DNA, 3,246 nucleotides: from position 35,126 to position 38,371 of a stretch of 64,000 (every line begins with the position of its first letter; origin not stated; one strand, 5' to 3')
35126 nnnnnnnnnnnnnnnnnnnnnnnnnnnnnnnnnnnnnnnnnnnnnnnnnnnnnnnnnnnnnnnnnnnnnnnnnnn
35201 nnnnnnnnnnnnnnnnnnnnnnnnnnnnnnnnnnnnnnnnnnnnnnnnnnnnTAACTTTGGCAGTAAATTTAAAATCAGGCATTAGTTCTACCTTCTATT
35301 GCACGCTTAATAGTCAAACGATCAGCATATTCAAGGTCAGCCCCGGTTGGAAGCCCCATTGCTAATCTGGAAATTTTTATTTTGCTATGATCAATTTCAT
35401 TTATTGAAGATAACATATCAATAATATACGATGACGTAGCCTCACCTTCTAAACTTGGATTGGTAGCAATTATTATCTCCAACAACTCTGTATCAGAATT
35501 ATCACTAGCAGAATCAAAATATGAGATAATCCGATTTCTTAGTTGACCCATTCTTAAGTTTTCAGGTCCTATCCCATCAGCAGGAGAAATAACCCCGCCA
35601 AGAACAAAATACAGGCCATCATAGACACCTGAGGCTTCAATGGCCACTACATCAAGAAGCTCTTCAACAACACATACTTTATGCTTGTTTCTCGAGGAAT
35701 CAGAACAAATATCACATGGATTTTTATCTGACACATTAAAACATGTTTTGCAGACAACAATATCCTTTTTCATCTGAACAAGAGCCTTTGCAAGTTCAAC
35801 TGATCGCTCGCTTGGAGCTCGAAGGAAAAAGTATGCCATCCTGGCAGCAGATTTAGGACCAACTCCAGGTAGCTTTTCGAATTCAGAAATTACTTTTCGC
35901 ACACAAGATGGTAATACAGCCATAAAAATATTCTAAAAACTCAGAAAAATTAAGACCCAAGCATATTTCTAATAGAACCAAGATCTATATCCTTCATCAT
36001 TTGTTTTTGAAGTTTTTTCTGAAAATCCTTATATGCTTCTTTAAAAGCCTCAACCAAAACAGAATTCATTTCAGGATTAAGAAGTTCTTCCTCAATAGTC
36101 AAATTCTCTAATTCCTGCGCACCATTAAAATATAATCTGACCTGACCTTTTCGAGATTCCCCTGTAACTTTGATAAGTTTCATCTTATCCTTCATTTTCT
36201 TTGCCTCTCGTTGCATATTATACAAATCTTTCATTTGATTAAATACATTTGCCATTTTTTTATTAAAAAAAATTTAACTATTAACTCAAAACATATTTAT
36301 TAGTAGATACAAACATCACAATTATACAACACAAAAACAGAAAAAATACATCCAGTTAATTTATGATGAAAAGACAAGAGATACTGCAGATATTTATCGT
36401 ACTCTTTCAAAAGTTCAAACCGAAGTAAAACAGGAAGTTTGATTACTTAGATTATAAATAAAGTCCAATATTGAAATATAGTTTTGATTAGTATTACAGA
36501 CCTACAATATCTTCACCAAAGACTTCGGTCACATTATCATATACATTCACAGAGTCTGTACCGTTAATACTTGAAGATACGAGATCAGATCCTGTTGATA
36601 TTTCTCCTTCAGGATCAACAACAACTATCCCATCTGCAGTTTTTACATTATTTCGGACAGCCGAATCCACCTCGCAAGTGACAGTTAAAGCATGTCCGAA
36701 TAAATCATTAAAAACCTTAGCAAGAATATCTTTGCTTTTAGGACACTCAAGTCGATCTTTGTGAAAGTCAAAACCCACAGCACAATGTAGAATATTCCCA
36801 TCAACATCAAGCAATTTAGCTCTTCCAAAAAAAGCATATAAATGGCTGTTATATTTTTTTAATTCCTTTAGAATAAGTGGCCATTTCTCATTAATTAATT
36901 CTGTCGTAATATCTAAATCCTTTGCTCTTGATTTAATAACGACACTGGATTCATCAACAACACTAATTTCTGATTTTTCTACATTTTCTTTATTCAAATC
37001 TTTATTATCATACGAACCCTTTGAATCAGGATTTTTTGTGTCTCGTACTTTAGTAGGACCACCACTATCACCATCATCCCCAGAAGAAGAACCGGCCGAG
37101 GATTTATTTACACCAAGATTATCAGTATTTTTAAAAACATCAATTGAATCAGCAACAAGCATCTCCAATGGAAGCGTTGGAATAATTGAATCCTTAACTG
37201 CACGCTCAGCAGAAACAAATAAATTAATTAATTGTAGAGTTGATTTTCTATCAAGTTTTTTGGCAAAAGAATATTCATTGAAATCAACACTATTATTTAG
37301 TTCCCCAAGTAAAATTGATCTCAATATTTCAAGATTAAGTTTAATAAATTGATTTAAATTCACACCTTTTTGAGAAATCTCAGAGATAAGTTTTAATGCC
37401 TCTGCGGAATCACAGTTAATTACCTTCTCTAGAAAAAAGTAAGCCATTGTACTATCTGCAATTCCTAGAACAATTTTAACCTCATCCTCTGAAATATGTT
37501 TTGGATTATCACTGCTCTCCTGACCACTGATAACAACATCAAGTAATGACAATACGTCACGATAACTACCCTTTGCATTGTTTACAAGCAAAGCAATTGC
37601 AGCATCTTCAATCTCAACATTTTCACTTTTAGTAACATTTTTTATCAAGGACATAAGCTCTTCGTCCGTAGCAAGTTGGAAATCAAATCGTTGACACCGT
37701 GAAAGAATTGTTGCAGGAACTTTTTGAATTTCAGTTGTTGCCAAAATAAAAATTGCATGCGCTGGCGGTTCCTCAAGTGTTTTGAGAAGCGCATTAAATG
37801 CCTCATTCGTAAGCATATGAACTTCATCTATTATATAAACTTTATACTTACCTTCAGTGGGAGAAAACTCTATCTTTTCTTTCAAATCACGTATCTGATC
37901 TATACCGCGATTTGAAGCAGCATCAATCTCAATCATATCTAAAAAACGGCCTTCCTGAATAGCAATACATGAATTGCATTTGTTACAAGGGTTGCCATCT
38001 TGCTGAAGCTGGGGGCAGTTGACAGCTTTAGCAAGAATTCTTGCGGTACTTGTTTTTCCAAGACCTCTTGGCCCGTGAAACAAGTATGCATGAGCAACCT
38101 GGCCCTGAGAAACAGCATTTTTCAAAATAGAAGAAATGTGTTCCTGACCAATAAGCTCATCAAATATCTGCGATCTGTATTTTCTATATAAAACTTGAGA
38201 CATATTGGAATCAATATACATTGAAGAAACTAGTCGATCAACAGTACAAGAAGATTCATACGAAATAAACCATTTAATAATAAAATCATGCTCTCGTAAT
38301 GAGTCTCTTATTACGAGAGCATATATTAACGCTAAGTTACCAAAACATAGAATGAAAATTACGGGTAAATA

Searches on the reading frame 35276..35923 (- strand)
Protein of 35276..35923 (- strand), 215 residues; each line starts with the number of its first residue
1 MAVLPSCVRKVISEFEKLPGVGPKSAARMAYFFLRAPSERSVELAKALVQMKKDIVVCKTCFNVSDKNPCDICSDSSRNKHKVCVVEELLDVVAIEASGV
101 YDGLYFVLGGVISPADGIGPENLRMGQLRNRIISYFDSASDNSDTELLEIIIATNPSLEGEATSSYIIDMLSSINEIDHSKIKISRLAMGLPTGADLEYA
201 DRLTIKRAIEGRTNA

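Call 3: search_protein_families(library=pfam, proteins=[window:35276-35923:-], max_evalue=0.01)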
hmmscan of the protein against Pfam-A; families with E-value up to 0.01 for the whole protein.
window:35276-35923:- (215 aa): 5 families
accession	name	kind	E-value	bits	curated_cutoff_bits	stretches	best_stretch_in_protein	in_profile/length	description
PF13662.12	Toprim_4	-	5.5e-19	68.6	25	1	82-187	2-84/85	Toprim domain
PF21176.3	RecR_HhH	-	2.3e-14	53.4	27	1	9-51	2-44/45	RecR, helix-hairpin-helix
PF21175.2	RecR_C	-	2.3e-10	40.1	22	1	190-213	1-24/24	RecR, C-terminal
PF01751.28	Toprim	-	1.5e-07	31.9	23.1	1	82-186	1-95/96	Toprim domain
PF02132.21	RecR_ZnF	-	1.7e-06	28.1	22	1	56-75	2-21/21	RecR, Cys4-zinc finger domain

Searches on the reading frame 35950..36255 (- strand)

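Call 32: search_protein_families(library=pfam, proteins=[window:35950-36255:-], max_evalue=0.001)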
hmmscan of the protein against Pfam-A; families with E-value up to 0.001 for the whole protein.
window:35950-36255:- (101 aa): 1 family
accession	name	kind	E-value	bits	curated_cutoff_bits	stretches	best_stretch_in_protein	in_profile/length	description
PF02575.21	YbaB_DNA_bd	-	4.4e-15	56.1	25.5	1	8-88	1-85/91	YbaB/EbfC DNA-binding family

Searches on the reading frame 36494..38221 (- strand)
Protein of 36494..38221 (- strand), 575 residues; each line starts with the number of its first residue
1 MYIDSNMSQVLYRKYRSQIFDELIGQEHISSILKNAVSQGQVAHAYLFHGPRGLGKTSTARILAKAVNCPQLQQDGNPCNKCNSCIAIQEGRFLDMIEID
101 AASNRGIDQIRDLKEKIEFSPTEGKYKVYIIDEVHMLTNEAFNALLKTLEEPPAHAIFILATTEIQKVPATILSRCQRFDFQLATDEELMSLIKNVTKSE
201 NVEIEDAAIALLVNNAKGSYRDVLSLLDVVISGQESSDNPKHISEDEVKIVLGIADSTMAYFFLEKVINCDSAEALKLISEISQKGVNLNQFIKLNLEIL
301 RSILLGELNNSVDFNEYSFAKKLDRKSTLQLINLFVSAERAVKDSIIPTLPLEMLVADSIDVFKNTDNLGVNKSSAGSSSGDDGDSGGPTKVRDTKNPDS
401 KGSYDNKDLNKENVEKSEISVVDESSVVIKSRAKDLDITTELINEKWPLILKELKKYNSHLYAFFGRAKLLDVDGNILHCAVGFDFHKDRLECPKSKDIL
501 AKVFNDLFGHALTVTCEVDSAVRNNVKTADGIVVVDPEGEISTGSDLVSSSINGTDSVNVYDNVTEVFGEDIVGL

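Call 32: search_protein_families(library=pfam, proteins=[window:36494-38221:-], max_evalue=0.001)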
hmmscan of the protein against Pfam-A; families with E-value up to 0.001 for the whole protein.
window:36494-38221:- (575 aa): 10 families
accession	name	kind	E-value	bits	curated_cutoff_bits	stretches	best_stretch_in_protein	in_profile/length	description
PF13177.12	DNA_pol3_delta2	-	1.6e-49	168.4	27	1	25-182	1-158/161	DNA polymerase III, delta subunit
PF00004.35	AAA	-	2.2e-13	51.3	21.2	1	46-181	1-125/131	ATPase family associated with various cellular activities (AAA)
PF22608.2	DNAX_ATPase_lid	-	1.2e-08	35.1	27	1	193-231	6-44/49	DNA polymerase III clamp loader subunit, ATPase lid domain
PF05496.18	RuvB_N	-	1.2e-06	28.8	27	1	16-81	2-71/159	Holliday junction DNA helicase RuvB P-loop domain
PF12169.13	DNA_pol3_gamma3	-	9.8e-06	25.8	24.4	1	243-310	1-68/143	DNA polymerase III subunits gamma and tau domain III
PF16193.11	AAA_assoc_2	-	1.3e-05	25.8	34.3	1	199-252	2-55/81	AAA C-terminal domain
PF13401.12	AAA_22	-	5.2e-05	24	27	1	46-160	8-122/130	AAA domain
PF06068.19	TIP49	-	0.00014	21.6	23.8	0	128-163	277-311/347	TIP49 P-loop domain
PF07728.20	AAA_5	-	0.00035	21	22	0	47-152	3-93/139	AAA domain (dynein-related subfamily)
PF13604.12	AAA_30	-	0.0008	19.6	27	0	47-158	22-121/191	AAA domain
